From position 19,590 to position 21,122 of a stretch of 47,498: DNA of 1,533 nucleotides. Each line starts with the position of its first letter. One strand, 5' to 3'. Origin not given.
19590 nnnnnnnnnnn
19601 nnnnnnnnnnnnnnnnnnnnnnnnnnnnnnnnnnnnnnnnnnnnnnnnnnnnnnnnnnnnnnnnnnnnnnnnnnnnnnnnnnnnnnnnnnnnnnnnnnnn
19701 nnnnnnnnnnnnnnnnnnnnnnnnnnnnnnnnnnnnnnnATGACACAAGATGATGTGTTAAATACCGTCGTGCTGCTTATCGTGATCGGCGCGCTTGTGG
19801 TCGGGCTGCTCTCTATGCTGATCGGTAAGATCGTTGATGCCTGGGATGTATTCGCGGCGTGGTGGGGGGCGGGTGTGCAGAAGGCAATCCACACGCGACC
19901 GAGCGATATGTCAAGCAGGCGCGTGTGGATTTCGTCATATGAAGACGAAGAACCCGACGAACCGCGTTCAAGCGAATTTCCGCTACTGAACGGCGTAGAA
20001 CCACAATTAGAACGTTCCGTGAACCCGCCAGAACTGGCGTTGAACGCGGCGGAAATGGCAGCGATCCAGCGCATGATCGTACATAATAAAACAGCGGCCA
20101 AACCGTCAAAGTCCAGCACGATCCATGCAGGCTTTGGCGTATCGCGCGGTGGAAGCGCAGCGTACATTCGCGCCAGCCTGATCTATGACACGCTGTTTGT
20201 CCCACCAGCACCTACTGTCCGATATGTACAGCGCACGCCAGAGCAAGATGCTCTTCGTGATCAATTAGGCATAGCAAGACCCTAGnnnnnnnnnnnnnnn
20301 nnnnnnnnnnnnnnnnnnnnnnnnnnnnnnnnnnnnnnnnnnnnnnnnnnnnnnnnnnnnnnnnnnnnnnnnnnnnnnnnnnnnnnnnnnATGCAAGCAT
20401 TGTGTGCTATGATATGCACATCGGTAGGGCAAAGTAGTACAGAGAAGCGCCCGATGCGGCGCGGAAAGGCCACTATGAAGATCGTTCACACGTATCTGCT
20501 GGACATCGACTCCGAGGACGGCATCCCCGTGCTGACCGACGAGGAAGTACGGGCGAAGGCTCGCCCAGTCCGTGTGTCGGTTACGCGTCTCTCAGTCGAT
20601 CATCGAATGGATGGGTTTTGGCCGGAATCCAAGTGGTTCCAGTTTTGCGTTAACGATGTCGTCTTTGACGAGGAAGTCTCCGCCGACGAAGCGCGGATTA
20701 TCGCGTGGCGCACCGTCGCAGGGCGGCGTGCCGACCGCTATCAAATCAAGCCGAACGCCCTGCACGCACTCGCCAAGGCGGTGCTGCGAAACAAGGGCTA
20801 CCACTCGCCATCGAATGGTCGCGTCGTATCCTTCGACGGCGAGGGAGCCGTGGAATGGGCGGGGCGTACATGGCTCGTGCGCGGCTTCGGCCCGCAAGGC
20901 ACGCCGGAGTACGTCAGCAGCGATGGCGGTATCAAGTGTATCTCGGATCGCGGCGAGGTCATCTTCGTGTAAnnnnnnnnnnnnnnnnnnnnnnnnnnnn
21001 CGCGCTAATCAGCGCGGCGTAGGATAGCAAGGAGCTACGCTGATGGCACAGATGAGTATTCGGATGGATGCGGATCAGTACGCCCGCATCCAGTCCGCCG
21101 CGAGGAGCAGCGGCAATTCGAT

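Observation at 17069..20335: Early-arm envelope module: a signal-anchored M23 peptidase plus five membrane proteins, two with HTH-like tails, separate from the lysis cassette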

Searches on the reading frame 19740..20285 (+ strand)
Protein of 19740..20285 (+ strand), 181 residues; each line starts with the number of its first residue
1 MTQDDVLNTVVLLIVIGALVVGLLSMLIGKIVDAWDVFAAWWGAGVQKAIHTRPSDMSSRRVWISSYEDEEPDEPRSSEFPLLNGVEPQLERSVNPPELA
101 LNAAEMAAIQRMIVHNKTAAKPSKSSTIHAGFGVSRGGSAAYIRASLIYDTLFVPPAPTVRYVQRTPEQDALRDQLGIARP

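Call 4: search_protein_families(library=pfam, proteins=[window:19740-20285:+], max_evalue=0.1)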
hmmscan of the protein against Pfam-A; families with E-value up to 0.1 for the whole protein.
window:19740-20285:+ (181 aa): 0 families

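Call 6: search_protein_families(library=phrogs, proteins=[window:19740-20285:+], max_evalue=0.01)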
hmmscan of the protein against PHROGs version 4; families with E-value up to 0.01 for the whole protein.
window:19740-20285:+ (181 aa): 0 families

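Call 7: search_protein_families(library=ncbifam, proteins=[window:19740-20285:+], max_evalue=0.01)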
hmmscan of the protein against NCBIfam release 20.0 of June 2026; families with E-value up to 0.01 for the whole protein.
window:19740-20285:+ (181 aa): 0 families

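Call 39: find_homologous_proteins(query=window:19740-20285:+, max_evalue=0.001)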
Query window:19740-20285:+ (181 aa): 58 proteins with E <= 0.001 among 255 candidates.
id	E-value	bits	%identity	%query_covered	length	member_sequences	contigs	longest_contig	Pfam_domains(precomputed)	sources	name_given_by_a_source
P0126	1.6e-113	394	100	100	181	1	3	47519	-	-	-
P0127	5.6e-67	243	63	99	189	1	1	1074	-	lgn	-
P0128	5.8e-65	236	66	98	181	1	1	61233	-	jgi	jgi:hypothetical protein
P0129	3.5e-64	234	65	97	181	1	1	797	-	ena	-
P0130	5.8e-60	220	63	97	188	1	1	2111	-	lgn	-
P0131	2.7e-59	218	60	99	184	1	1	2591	-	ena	-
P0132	1.7e-58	215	61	98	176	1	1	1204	-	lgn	-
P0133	3.9e-56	208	56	99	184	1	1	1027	-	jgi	jgi:hypothetical protein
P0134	4.0e-55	204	59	99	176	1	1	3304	-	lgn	-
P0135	2.9e-54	201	60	99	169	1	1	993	-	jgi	-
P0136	6.7e-45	171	55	79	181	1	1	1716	-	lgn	-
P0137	2.8e-42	162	70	64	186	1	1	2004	-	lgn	-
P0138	2.2e-41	159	51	98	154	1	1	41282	-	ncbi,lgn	-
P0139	5.7e-41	158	69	61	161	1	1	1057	-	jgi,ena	-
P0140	1.1e-40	157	72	62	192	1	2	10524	-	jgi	jgi:hypothetical protein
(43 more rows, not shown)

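Call 75: find_encoding_contigs(protein=P0138, flank=10000, max_places=2)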
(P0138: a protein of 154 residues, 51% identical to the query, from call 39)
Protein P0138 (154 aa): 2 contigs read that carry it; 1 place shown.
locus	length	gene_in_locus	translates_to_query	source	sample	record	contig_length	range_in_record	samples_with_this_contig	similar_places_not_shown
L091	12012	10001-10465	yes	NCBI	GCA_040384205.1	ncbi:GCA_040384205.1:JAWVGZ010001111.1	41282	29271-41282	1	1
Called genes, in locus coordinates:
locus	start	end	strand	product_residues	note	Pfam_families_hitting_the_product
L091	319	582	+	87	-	-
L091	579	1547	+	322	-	PF05869:Dam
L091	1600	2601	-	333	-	PF02899:Phage_int_SAM_1 (faint), PF00589:Phage_integrase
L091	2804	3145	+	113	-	-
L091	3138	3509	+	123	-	-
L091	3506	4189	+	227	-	-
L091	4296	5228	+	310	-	-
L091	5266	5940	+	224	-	PF01695:IstB_IS21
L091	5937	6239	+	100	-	-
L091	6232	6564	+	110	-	-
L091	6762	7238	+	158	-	-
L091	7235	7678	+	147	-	-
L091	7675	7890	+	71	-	-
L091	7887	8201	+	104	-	-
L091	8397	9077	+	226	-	PF01844:HNH, PF14279:HNH_5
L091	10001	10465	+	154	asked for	-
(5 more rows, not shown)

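Call 83: search_protein_families(library=padloc, proteins=[window:19740-20285:+], max_evalue=0.01)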
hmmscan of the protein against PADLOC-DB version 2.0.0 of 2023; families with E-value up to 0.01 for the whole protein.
window:19740-20285:+ (181 aa): 0 families

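Call 84: predict_structure(alignment_id=A4)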
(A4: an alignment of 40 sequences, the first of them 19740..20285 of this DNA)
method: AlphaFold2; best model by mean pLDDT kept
length: 181 residues; sequences in the alignment: 40
mean_pLDDT: 72.8   pTM: 0.29
mean pLDDT of the five models: 72.8, 72.0, 71.9, 71.8, 71.3
residues with pLDDT >= 90: 53; 70-90: 44; 50-70: 54; < 50: 30
segments of 3 or more residues with pLDDT < 50: 56-69, 126-129, 131-136
pLDDT, mean of each block of 10 residues (from residue 1): 94 98 98 97 88 53 48 53 62 62 77 68 49 56 72 69 83 86 48
secondary structure, 60 per line:
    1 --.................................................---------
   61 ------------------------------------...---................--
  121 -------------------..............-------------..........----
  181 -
elements in order: H3-51 H103-118 H140-153 H167-176

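Call 110: fold_search(model_id=the predicted structure, library=pdb)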
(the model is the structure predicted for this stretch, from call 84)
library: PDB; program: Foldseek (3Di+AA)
matches with E <= 10: 3; with E <= 0.001: 0
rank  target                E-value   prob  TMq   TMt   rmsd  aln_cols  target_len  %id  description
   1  6byh_B                7.8e+00  0.03  0.14  0.17  12.3       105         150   10  Ubiquitin Variant (UbV.Fl11.1) bound to a human Skp1-Fbl11 fragment complex. (released 2018-07-18)
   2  8eva_D                7.8e+00  0.01  0.12  0.06  13.7        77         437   16  Cryo-EM structure of cGMP bound truncated human CNGA3/CNGB3 channel in lipid nanodisc, transition state 2 (released 2023-08-09)
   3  8bn3_C7               8.9e+00  0.02  0.15  0.24  16.8        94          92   10  Yeast 80S, ES7s delta, eIF5A, Stm1 containing (released 2024-01-10)

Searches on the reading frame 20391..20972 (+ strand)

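Call 4: search_protein_families(library=pfam, proteins=[window:20391-20972:+], max_evalue=0.1)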
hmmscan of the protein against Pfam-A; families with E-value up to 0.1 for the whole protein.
window:20391-20972:+ (193 aa): 0 families

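Call 6: search_protein_families(library=phrogs, proteins=[window:20391-20972:+], max_evalue=0.01)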
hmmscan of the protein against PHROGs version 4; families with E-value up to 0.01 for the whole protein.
window:20391-20972:+ (193 aa): 0 families

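Call 7: search_protein_families(library=ncbifam, proteins=[window:20391-20972:+], max_evalue=0.01)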
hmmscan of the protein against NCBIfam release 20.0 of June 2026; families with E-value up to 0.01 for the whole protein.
window:20391-20972:+ (193 aa): 0 families

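Call 83: search_protein_families(library=padloc, proteins=[window:20478-20972:+], max_evalue=0.01)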
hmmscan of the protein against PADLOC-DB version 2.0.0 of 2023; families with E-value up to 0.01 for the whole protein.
window:20478-20972:+ (164 aa): 1 family
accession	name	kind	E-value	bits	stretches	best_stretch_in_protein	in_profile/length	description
PDLC04373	PDC-M05B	-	0.0039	15.2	1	85-111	47-73/141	-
